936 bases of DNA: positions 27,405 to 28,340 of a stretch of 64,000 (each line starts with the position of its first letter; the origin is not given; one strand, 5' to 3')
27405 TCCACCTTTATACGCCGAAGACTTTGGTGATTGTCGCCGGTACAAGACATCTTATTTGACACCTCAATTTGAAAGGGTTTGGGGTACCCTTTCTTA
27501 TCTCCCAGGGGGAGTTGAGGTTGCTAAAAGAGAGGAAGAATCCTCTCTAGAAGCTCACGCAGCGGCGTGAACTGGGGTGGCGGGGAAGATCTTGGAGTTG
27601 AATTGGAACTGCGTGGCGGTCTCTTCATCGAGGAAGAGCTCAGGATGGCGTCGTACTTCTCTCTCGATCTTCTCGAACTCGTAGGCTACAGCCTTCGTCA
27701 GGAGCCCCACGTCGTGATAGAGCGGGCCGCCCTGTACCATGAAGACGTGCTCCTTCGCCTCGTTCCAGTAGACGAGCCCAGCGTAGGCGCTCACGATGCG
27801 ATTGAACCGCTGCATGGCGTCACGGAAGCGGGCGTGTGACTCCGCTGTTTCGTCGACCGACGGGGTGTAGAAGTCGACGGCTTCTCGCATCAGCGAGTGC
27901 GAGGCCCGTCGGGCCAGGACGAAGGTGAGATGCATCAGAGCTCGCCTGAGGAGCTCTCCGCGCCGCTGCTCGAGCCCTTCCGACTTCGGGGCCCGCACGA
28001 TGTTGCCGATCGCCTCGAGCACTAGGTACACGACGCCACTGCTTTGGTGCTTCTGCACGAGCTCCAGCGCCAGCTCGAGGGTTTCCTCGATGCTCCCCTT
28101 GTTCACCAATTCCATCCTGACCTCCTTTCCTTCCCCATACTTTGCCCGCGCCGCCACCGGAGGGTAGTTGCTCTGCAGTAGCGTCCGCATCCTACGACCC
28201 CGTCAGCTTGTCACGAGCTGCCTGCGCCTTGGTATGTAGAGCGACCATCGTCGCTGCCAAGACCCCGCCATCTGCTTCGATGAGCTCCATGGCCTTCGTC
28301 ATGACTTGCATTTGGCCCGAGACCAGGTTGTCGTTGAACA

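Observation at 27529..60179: Intrinsic terminators share a conserved stem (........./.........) and a conserved TTTT-CTTAGCT tail, forming reusable terminator-promoter cassettes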

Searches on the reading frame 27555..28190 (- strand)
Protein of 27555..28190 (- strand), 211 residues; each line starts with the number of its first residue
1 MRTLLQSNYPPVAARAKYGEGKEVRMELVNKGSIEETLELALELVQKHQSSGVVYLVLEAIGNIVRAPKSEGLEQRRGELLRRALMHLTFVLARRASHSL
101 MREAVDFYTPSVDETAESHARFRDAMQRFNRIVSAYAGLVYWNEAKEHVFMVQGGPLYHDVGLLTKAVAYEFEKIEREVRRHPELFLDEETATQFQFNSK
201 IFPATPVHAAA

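Call 24: search_protein_families(library=pfam, proteins=[window:27555-28190:-], max_evalue=0.01)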
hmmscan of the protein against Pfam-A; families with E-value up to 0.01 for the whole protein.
window:27555-28190:- (211 aa): 0 families

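Call 27: find_related_loci(query=window:27555-28190:-, collection=viral_contigs, flank=10000)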
Query window:27555-28190:- (211 aa) in viral_contigs; peptide patterns used: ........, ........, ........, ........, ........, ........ (x = any residue, [..] = any of these).
11 stretches matched a pattern, but none encodes a relative of the query by tblastn (E <= 1e-3).

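Call 29: find_encoding_contigs(protein=window:27555-28190:-, flank=10000, max_places=6)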
Protein window:27555-28190:- (211 aa): 23 contigs read that carry it; 6 places shown.
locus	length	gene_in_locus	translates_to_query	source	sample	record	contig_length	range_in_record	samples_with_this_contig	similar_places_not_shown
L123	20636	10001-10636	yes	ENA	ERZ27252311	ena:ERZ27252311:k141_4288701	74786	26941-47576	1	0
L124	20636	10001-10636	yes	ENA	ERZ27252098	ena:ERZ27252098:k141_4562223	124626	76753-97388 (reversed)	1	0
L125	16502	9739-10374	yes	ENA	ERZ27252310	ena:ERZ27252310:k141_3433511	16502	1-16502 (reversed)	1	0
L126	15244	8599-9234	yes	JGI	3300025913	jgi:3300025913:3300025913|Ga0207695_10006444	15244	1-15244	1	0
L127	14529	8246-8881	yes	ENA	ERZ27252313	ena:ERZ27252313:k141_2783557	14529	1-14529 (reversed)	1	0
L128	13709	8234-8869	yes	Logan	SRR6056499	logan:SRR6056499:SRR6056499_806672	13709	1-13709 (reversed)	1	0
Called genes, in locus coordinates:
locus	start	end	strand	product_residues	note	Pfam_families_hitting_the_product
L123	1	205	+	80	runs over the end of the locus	-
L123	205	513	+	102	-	-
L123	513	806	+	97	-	-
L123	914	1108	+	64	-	-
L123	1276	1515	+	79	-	-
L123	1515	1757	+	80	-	-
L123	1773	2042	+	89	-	-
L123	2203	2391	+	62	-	-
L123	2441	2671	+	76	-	-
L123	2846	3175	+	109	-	-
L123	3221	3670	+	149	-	-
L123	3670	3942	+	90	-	-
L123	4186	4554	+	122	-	-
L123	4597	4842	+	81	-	-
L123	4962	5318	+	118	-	-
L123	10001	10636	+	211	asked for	-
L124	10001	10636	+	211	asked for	-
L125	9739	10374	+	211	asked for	-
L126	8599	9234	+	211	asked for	-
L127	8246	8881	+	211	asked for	-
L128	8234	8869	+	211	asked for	-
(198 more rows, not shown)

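Call 30: find_homologous_proteins(query=window:27555-28190:-, max_evalue=0.001)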
Query window:27555-28190:- (211 aa): 2 proteins with E <= 0.001 among 1288 candidates.
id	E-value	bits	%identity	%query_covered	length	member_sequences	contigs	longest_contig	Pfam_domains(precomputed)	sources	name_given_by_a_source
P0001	8.7e-132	455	100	100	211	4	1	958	-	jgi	-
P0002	3.6e-75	270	100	59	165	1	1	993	-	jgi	-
